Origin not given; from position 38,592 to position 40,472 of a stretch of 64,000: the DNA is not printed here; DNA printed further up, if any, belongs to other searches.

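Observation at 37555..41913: GcvT-family folate protein coupled to two PYROXD2/CrtI-like flavoproteins: candidate uncharacterised amine N-demethylase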

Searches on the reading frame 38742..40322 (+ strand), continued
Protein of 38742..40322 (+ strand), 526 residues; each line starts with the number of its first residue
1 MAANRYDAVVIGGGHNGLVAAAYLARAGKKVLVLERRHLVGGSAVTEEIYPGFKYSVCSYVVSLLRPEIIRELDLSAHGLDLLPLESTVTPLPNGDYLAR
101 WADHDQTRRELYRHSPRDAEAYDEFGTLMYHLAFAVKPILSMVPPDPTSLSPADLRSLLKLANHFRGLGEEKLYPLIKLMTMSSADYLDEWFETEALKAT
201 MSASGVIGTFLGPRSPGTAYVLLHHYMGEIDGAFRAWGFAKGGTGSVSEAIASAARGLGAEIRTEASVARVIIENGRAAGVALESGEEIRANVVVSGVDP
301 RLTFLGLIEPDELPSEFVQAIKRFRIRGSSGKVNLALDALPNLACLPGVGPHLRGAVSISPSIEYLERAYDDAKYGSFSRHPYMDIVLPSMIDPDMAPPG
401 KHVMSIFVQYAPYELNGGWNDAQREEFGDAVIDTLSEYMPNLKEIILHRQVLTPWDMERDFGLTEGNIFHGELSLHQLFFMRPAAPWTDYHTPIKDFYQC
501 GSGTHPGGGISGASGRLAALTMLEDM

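Call 12: find_homologous_proteins(query=window:38742-40319:+, max_evalue=1e-20)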
Query window:38742-40319:+ (526 aa): 8000 proteins with E <= 1e-20 among 8000 candidates; the best 120 are listed.
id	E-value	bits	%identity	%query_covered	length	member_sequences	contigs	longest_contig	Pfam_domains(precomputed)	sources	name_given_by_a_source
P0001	0.0e+0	1100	91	99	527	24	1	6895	PF01266.31,PF01593.31,PF13450.13,PF00890.31,PF07992.21,PF03486.21,PF12831.14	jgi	jgi:phytoene dehydrogenase-like protein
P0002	0.0e+0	1024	83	99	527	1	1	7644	PF01266.31,PF01593.31,PF13450.13,PF00890.31,PF07992.21,PF12831.14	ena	-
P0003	0.0e+0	1011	81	99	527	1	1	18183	PF01266.31,PF01593.31,PF13450.13,PF12831.14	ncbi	-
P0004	6.8e-295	997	80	100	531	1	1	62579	PF01266.31,PF01593.31,PF13450.13,PF00890.31,PF07992.21,PF12831.14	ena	-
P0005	7.8e-295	997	81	99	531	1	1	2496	PF01266.31,PF01593.31,PF13450.13,PF00890.31,PF07992.21,PF12831.14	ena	-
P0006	8.2e-295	997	81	99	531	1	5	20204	PF01266.31,PF01593.31,PF13450.13,PF00890.31,PF07992.21,PF12831.14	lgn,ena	-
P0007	1.1e-294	996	81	99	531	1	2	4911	PF01266.31,PF01593.31,PF13450.13,PF00890.31,PF07992.21,PF12831.14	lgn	-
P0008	1.6e-294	996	80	100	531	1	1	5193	PF01266.31,PF01593.31,PF13450.13,PF00890.31,PF07992.21,PF12831.14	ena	-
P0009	2.3e-294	995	81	99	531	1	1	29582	PF01266.31,PF01593.31,PF13450.13,PF00890.31,PF07992.21,PF12831.14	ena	-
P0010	3.0e-294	995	81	99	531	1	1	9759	PF01266.31,PF01593.31,PF13450.13,PF00890.31,PF07992.21,PF12831.14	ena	-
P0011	3.3e-294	995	81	99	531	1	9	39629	PF01266.31,PF01593.31,PF13450.13,PF00890.31,PF07992.21,PF12831.14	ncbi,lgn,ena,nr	ncbi:MAG: NAD(P)/FAD-dependent oxidoreductase [Gemmatimonadetes bacterium]|nr:NAD(P)/FAD-dependent o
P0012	3.3e-294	995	81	99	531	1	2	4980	PF01266.31,PF01593.31,PF13450.13,PF00890.31,PF07992.21,PF12831.14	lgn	-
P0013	3.7e-294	994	81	99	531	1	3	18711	PF01266.31,PF01593.31,PF13450.13,PF00890.31,PF07992.21,PF12831.14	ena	-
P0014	4.5e-294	994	81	99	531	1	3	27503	PF01266.31,PF01593.31,PF13450.13,PF00890.31,PF07992.21,PF12831.14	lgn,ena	-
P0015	5.2e-294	994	81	99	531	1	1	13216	PF01266.31,PF01593.31,PF13450.13,PF00890.31,PF07992.21,PF12831.14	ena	-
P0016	6.0e-294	994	81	99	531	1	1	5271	PF01266.31,PF01593.31,PF13450.13,PF00890.31,PF07992.21,PF12831.14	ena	-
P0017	6.1e-294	994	81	99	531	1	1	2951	PF01266.31,PF01593.31,PF13450.13,PF00890.31,PF07992.21,PF12831.14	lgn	-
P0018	8.7e-294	993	81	99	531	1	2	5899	PF01266.31,PF01593.31,PF13450.13,PF00890.31,PF07992.21,PF12831.14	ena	-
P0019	9.4e-294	993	80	100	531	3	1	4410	PF01266.31,PF01593.31,PF13450.13,PF00890.31,PF07992.21,PF12831.14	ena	-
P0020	1.1e-293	993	81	99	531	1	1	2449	PF01266.31,PF01593.31,PF13450.13,PF00890.31,PF07992.21,PF12831.14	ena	-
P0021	1.5e-293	992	81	99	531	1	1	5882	PF01266.31,PF01593.31,PF13450.13,PF00890.31,PF07992.21,PF12831.14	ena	-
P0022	1.7e-293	992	80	99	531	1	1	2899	PF01266.31,PF01593.31,PF13450.13,PF00890.31,PF07992.21,PF12831.14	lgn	-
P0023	1.8e-293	992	80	100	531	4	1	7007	PF01266.31,PF01593.31,PF13450.13,PF00890.31,PF07992.21,PF12831.14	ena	-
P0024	2.0e-293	992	80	99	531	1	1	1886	PF01266.31,PF01593.31,PF13450.13,PF00890.31,PF07992.21,PF12831.14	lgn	-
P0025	2.0e-293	992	80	100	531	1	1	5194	PF01266.31,PF01593.31,PF13450.13,PF00890.31,PF07992.21,PF12831.14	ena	-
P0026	2.3e-293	992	80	99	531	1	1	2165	PF01266.31,PF01593.31,PF13450.13,PF00890.31,PF07992.21,PF12831.14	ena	-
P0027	3.5e-293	991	81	99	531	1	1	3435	PF01266.31,PF01593.31,PF13450.13,PF00890.31,PF07992.21,PF12831.14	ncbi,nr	ncbi:MAG: NAD(P)/FAD-dependent oxidoreductase [Gemmatimonadetes bacterium]|nr:NAD(P)/FAD-dependent o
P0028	3.9e-293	991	81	99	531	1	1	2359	PF01266.31,PF01593.31,PF13450.13,PF00890.31,PF07992.21,PF12831.14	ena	-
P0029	4.3e-293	991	80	100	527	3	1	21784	PF01946.24,PF01266.31,PF01593.31,PF13450.13,PF00890.31,PF07992.21,PF03486.21,PF12831.14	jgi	-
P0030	4.4e-293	991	81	99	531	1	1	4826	PF01266.31,PF01593.31,PF13450.13,PF00890.31,PF07992.21,PF12831.14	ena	-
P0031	5.0e-293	991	79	99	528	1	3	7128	PF01266.31,PF01593.31,PF13450.13,PF00890.31,PF07992.21,PF03486.21,PF12831.14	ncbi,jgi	jgi:phytoene dehydrogenase-like protein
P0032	7.9e-293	990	80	99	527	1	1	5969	PF01266.31,PF01593.31,PF13450.13,PF00890.31,PF07992.21,PF00070.34,PF03486.21,PF12831.14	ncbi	-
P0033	1.0e-292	990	80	99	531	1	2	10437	PF01266.31,PF01593.31,PF13450.13,PF00890.31,PF07992.21,PF12831.14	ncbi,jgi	-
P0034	1.6e-292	989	80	99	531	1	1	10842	PF01266.31,PF01593.31,PF13450.13,PF00890.31,PF07992.21,PF12831.14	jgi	-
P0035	2.1e-292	989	80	99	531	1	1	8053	PF01266.31,PF01593.31,PF13450.13,PF00890.31,PF07992.21,PF12831.14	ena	-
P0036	2.4e-292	989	79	100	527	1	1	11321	PF01946.24,PF01266.31,PF01593.31,PF13450.13,PF00890.31,PF07992.21,PF03486.21,PF12831.14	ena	-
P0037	2.7e-292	988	80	100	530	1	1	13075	PF01266.31,PF01593.31,PF13450.13,PF07992.21,PF03486.21,PF12831.14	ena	-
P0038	3.5e-292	988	80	99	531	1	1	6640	PF01266.31,PF01593.31,PF13450.13,PF00890.31,PF07992.21,PF12831.14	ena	-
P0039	5.7e-292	987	80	99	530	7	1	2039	PF01266.31,PF01593.31,PF13450.13,PF00890.31,PF07992.21,PF12831.14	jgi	jgi:phytoene dehydrogenase-like protein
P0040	7.8e-292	987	80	99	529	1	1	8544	PF01946.24,PF01266.31,PF01593.31,PF13450.13,PF07992.21,PF12831.14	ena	-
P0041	2.4e-290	982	80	99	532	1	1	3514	PF01266.31,PF01593.31,PF13450.13,PF00890.31,PF07992.21,PF12831.14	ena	-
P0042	2.6e-290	982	80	99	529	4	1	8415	PF01946.24,PF01266.31,PF01593.31,PF13450.13,PF00890.31,PF07992.21,PF00070.34,PF12831.14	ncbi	-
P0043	8.8e-290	980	79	99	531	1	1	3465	PF01266.31,PF01593.31,PF13450.13,PF00890.31,PF07992.21,PF12831.14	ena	-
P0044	1.2e-289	980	80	99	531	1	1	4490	PF01266.31,PF01593.31,PF13450.13,PF00890.31,PF07992.21,PF12831.14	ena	-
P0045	2.9e-289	978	79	100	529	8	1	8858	PF01946.24,PF01266.31,PF01593.31,PF13450.13,PF07992.21,PF01494.26,PF12831.14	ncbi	-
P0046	3.0e-289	978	79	100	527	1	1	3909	PF01266.31,PF01593.31,PF13450.13,PF00890.31,PF07992.21,PF03486.21,PF12831.14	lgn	-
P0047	3.4e-289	978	79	99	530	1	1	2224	PF01266.31,PF01593.31,PF13450.13,PF00890.31,PF07992.21,PF12831.14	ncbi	-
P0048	3.7e-289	978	80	99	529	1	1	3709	PF01266.31,PF01593.31,PF13450.13,PF00890.31,PF07992.21,PF12831.14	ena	-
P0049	9.3e-289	977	78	100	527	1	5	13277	PF01266.31,PF01593.31,PF13450.13,PF00890.31,PF07992.21,PF03486.21,PF12831.14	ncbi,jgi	jgi:phytoene dehydrogenase-like protein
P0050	9.6e-289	977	79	100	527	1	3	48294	PF01946.24,PF01266.31,PF01593.31,PF13450.13,PF00890.31,PF07992.21,PF03486.21,PF12831.14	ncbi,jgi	jgi:phytoene dehydrogenase-like protein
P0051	1.5e-288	976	79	100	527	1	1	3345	PF01266.31,PF01593.31,PF13450.13,PF00890.31,PF07992.21,PF03486.21,PF12831.14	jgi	jgi:phytoene dehydrogenase-like protein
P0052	1.6e-288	976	79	99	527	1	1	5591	PF01266.31,PF01593.31,PF13450.13,PF07992.21,PF12831.14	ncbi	-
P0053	1.8e-288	976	80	99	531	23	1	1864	PF01266.31,PF01593.31,PF13450.13,PF00890.31,PF07992.21,PF12831.14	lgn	-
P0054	2.5e-288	975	79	99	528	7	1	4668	PF01266.31,PF01593.31,PF13450.13,PF00890.31,PF07992.21,PF12831.14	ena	-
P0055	2.5e-288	975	78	100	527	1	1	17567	PF01266.31,PF01593.31,PF13450.13,PF00890.31,PF07992.21,PF03486.21,PF12831.14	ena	-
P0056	3.3e-288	975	78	99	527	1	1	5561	PF01946.24,PF01266.31,PF01593.31,PF13450.13,PF00890.31,PF07992.21,PF03486.21,PF01494.26,PF12831.14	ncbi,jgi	jgi:phytoene dehydrogenase-like protein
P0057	4.5e-288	974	79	99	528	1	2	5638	PF01266.31,PF01593.31,PF13450.13,PF00890.31,PF07992.21,PF12831.14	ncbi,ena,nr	ncbi:MAG: NAD(P)/FAD-dependent oxidoreductase [Gemmatimonadetes bacterium]|nr:NAD(P)/FAD-dependent o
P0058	7.5e-288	974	79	99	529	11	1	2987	PF01946.24,PF01266.31,PF01593.31,PF13450.13,PF00890.31,PF07992.21,PF12831.14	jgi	jgi:phytoene dehydrogenase-like protein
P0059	9.8e-288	973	79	99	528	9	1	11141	PF01266.31,PF01593.31,PF13450.13,PF00890.31,PF07992.21,PF12831.14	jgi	-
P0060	1.0e-287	973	78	100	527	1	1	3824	PF01266.31,PF01593.31,PF13450.13,PF00890.31,PF07992.21,PF03486.21,PF12831.14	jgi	jgi:phytoene dehydrogenase-like protein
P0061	1.0e-287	973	79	99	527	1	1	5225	PF01266.31,PF01593.31,PF13450.13,PF00890.31,PF07992.21,PF00070.34,PF03486.21,PF12831.14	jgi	jgi:phytoene dehydrogenase-like protein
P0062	1.2e-287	973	78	99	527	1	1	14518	PF01946.24,PF01266.31,PF01593.31,PF13450.13,PF00890.31,PF07992.21,PF03486.21,PF01494.26,PF12831.14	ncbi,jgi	jgi:phytoene dehydrogenase-like protein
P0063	1.2e-287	973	79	100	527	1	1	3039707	PF01946.24,PF01266.31,PF01593.31,PF13450.13,PF00890.31,PF07992.21,PF03486.21,PF12831.14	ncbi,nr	ncbi:MAG: NAD(P)/FAD-dependent oxidoreductase [Gemmatimonadota bacterium]|nr:MAG: NAD(P)/FAD-depende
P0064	2.1e-287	972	79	100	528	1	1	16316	PF01946.24,PF01266.31,PF01593.31,PF13450.13,PF00890.31,PF07992.21,PF01494.26,PF12831.14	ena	-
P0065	3.2e-287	972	79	100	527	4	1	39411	PF01946.24,PF01266.31,PF01593.31,PF13450.13,PF00890.31,PF07992.21,PF00070.34,PF03486.21,PF12831.14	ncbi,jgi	jgi:phytoene dehydrogenase-like protein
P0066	3.3e-287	972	78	99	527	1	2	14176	PF01266.31,PF01593.31,PF13450.13,PF00890.31,PF07992.21,PF12831.14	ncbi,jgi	jgi:phytoene dehydrogenase-like protein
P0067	6.9e-287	971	79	99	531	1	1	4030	PF01946.24,PF01266.31,PF01593.31,PF13450.13,PF00890.31,PF07992.21,PF03486.21,PF01494.26,PF12831.14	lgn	-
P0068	1.1e-286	970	78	99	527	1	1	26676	PF01266.31,PF01593.31,PF13450.13,PF00890.31,PF07992.21,PF00070.34,PF03486.21,PF12831.14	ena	-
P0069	1.6e-286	969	79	99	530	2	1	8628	PF01946.24,PF01266.31,PF01593.31,PF13450.13,PF00890.31,PF07992.21,PF03486.21,PF12831.14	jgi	jgi:phytoene dehydrogenase-like protein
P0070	1.6e-286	969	78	99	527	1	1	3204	PF01266.31,PF01593.31,PF13450.13,PF00890.31,PF07992.21,PF12831.14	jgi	jgi:phytoene dehydrogenase-like protein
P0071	1.6e-286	969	80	98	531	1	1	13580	PF01946.24,PF01266.31,PF01593.31,PF13450.13,PF00890.31,PF07992.21,PF03486.21,PF01494.26,PF12831.14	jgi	-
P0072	3.6e-286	968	78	99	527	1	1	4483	PF01266.31,PF01593.31,PF13450.13,PF00890.31,PF07992.21,PF12831.14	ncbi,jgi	jgi:phytoene dehydrogenase-like protein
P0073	6.6e-286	967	79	99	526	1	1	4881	PF01946.24,PF01266.31,PF01593.31,PF13450.13,PF00890.31,PF07992.21,PF03486.21,PF12831.14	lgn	-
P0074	9.0e-286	967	78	99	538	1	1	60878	PF01946.24,PF01266.31,PF01593.31,PF13450.13,PF07992.21,PF12831.14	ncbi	ncbi:MAG: phytoene desaturase family protein [Gemmatimonadota bacterium]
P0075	1.1e-285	967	78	99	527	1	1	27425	PF01946.24,PF01266.31,PF01593.31,PF13450.13,PF00890.31,PF07992.21,PF00070.34,PF03486.21,PF12831.14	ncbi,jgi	-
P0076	1.7e-285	966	79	99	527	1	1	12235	PF01266.31,PF01593.31,PF13450.13,PF00890.31,PF07992.21,PF12831.14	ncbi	-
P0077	2.0e-285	966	79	99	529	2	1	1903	PF01946.24,PF01266.31,PF01593.31,PF13450.13,PF00890.31,PF07992.21,PF12831.14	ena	-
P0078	3.0e-285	965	77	99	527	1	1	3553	PF01266.31,PF01593.31,PF13450.13,PF00890.31,PF07992.21,PF12831.14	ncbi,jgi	jgi:phytoene dehydrogenase-like protein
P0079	3.4e-285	965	77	99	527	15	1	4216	PF01946.24,PF01266.31,PF01593.31,PF13450.13,PF00890.31,PF07992.21,PF03486.21,PF12831.14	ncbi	-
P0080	5.3e-285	964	78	99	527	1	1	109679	PF01266.31,PF01593.31,PF13450.13,PF00890.31,PF07992.21,PF03486.21,PF12831.14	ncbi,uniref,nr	ncbi:MAG: NAD(P)/FAD-dependent oxidoreductase [Gemmatimonadetes bacterium]|uniref:Pyridine nucleotid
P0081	6.0e-285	964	78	100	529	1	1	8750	PF01946.24,PF01266.31,PF01593.31,PF13450.13,PF00890.31,PF07992.21,PF12831.14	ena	-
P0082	8.5e-285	964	78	99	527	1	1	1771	PF01266.31,PF01593.31,PF13450.13,PF00890.31,PF07992.21,PF00070.34,PF03486.21,PF12831.14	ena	-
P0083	9.0e-285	964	78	99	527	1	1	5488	PF01266.31,PF01593.31,PF13450.13,PF00890.31,PF07992.21,PF00070.34,PF03486.21,PF12831.14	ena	-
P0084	1.5e-284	963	78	100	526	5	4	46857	PF01266.31,PF01593.31,PF13450.13,PF07992.21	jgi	jgi:phytoene dehydrogenase-like protein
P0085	5.8e-284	961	77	100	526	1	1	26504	PF01266.31,PF01593.31,PF13450.13,PF00890.31,PF07992.21,PF03486.21,PF12831.14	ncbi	-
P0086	1.2e-283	960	77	99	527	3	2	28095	PF01266.31,PF01593.31,PF13450.13,PF00890.31,PF07992.21,PF00070.34,PF12831.14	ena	-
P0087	1.4e-283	960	76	99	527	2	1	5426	PF01266.31,PF01593.31,PF13450.13,PF00890.31,PF07992.21,PF12831.14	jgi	jgi:phytoene dehydrogenase-like protein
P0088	1.7e-283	959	78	99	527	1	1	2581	PF01266.31,PF01593.31,PF13450.13,PF00890.31,PF07992.21,PF00070.34,PF03486.21,PF12831.14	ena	-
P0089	1.8e-283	959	77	100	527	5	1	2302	PF01266.31,PF01593.31,PF13450.13,PF00890.31,PF07992.21,PF00070.34,PF03486.21,PF12831.14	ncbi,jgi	jgi:phytoene dehydrogenase-like protein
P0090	1.9e-283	959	77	99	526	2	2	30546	PF01266.31,PF01593.31,PF13450.13,PF00890.31,PF07992.21,PF12831.14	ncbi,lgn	-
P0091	2.1e-283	959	78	99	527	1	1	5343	PF01266.31,PF01593.31,PF13450.13,PF07992.21,PF12831.14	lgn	-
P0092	2.2e-283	959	77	99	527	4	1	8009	PF01266.31,PF01593.31,PF13450.13,PF00890.31,PF07992.21,PF12831.14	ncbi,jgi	jgi:phytoene dehydrogenase-like protein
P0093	2.4e-283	959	77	99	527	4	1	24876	PF01266.31,PF01593.31,PF13450.13,PF00890.31,PF07992.21,PF00070.34,PF03486.21,PF12831.14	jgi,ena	-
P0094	2.6e-283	959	79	99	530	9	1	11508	PF01946.24,PF01266.31,PF01593.31,PF13450.13,PF07992.21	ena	-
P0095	4.1e-283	958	78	99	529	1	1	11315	PF01266.31,PF01593.31,PF13450.13,PF00890.31,PF07992.21,PF12831.14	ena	-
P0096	4.7e-283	958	76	99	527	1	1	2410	PF01266.31,PF01593.31,PF13450.13,PF07992.21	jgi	jgi:phytoene dehydrogenase-like protein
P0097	7.6e-283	957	77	99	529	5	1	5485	PF01266.31,PF01593.31,PF13450.13,PF00890.31,PF07992.21,PF03486.21,PF12831.14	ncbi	-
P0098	7.6e-283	957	78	99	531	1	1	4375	PF01946.24,PF01266.31,PF01593.31,PF13450.13,PF00890.31,PF07992.21,PF03486.21,PF01494.26,PF12831.14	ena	-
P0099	7.6e-283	957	78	100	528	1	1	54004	PF01946.24,PF01266.31,PF01593.31,PF13450.13,PF00890.31,PF07992.21,PF12831.14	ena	-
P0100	8.6e-283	957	76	99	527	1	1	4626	PF01266.31,PF01593.31,PF13450.13,PF07992.21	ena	-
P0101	1.3e-282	956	77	99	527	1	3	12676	PF01266.31,PF01593.31,PF13450.13,PF07992.21,PF03486.21,PF12831.14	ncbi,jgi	jgi:phytoene dehydrogenase-like protein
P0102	1.4e-282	956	77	99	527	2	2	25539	PF01266.31,PF01593.31,PF13450.13,PF00890.31,PF07992.21,PF03486.21,PF12831.14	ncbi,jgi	jgi:phytoene dehydrogenase-like protein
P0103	1.9e-282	956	77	100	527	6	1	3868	PF01266.31,PF01593.31,PF13450.13,PF00890.31,PF07992.21,PF03486.21,PF12831.14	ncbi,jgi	jgi:phytoene dehydrogenase-like protein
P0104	2.6e-282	955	77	100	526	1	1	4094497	PF01946.24,PF01266.31,PF01593.31,PF13450.13,PF00890.31,PF07992.21,PF03486.21,PF12831.14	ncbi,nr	ncbi:MAG: NAD(P)/FAD-dependent oxidoreductase [Gemmatimonadota bacterium]|nr:MAG: NAD(P)/FAD-depende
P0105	3.0e-282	955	78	99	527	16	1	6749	PF01266.31,PF01593.31,PF13450.13,PF07992.21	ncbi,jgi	jgi:phytoene dehydrogenase-like protein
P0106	3.1e-282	955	78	100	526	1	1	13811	PF01946.24,PF01266.31,PF01593.31,PF13450.13,PF07992.21,PF03486.21,PF12831.14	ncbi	-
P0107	4.1e-282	955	77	100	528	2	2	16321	PF01266.31,PF01593.31,PF13450.13,PF00890.31,PF07992.21,PF12831.14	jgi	jgi:phytoene dehydrogenase-like protein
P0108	6.2e-282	954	77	99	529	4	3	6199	PF01593.31,PF13450.13,PF00890.31,PF12831.14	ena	-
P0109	6.9e-282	954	77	100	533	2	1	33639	PF01266.31,PF01593.31,PF13450.13,PF00890.31,PF07992.21,PF12831.14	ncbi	-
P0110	1.2e-281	953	76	100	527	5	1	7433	PF01266.31,PF01593.31,PF13450.13,PF00890.31,PF07992.21,PF12831.14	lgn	-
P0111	2.3e-281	952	77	99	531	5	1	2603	PF01266.31,PF01593.31,PF13450.13,PF00890.31,PF07992.21,PF12831.14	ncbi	-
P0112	2.5e-281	952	78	99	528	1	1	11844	PF01266.31,PF01593.31,PF13450.13,PF00890.31,PF07992.21,PF12831.14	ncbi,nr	ncbi:MAG: NAD(P)/FAD-dependent oxidoreductase [Gemmatimonadetes bacterium]|nr:NAD(P)/FAD-dependent o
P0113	2.6e-281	952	78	100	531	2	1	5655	PF01266.31,PF01593.31,PF13450.13,PF00890.31,PF07992.21,PF12831.14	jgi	-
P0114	3.2e-281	952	76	100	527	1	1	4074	PF01266.31,PF01593.31,PF13450.13,PF07992.21,PF12831.14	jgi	jgi:phytoene dehydrogenase-like protein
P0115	4.3e-281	951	76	100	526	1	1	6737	PF01266.31,PF01593.31,PF13450.13,PF00890.31,PF07992.21,PF03486.21,PF12831.14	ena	-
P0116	4.4e-281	951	78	99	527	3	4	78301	PF01946.24,PF01266.31,PF01593.31,PF13450.13,PF00890.31,PF07992.21,PF12831.14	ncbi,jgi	jgi:phytoene dehydrogenase-like protein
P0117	8.0e-281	950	78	99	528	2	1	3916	PF01266.31,PF01593.31,PF13450.13,PF07992.21,PF12831.14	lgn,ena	-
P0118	8.0e-281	950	76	99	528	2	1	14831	PF01266.31,PF01593.31,PF13450.13,PF00890.31,PF07992.21,PF03486.21,PF12831.14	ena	-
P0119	8.8e-281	950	77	100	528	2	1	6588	PF01946.24,PF01266.31,PF01593.31,PF13450.13,PF00890.31,PF07992.21,PF12831.14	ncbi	-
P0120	1.1e-280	950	77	100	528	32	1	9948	PF01266.31,PF01593.31,PF13450.13,PF00890.31,PF07992.21,PF00070.34,PF12831.14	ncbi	-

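Call 15: search_solved_structures(query=window:38742-40319:+, max_evalue=0.001)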
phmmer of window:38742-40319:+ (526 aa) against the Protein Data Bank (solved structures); distinct sequences matched with E-value up to 0.001: 35.
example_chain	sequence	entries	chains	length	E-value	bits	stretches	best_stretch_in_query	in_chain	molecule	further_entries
4dgk_A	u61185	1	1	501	1.5e-19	73.4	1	9-525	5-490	Phytoene dehydrogenase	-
3ka7_A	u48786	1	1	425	5e-10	42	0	8-57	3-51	Oxidoreductase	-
4rep_A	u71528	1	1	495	3.3e-08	36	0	378-511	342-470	Gamma-carotene desaturase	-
4zn0_A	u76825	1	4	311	6.5e-08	35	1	3-54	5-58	Thioredoxin reductase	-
5mh4_A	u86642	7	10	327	7.1e-08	34.9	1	2-55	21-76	Thioredoxin reductase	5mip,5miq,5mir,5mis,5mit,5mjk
5uth_A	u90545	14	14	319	1e-07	34.3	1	6-96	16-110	Thioredoxin reductase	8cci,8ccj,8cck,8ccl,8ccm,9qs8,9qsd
2i0z_A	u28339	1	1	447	2.5e-07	33.1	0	245-298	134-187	NAD(FAD)-utilizing dehydrogenases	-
3k7t_A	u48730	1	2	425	1.1e-06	31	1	6-74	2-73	6-hydroxy-L-nicotine oxidase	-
3k7m_X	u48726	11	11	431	1.1e-06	31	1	6-74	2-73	6-hydroxy-L-nicotine oxidase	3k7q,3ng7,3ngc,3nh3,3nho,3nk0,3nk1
7aaw_A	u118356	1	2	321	4.7e-06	28.9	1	5-54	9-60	Thioredoxin reductase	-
6cr0_A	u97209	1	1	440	5.9e-06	28.5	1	4-79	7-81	(S)-6-hydroxynicotine oxidase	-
2q7v_A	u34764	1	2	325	1.4e-05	27.3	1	3-58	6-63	Thioredoxin reductase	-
2q0k_A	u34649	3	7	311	2.3e-05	26.6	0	7-57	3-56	Thioredoxin reductase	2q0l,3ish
3nrn_A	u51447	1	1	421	2.6e-05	26.4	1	8-57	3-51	uncharacterized protein PF1083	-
7jyp_A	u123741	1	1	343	4.1e-05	25.8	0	5-53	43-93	Thioredoxin reductase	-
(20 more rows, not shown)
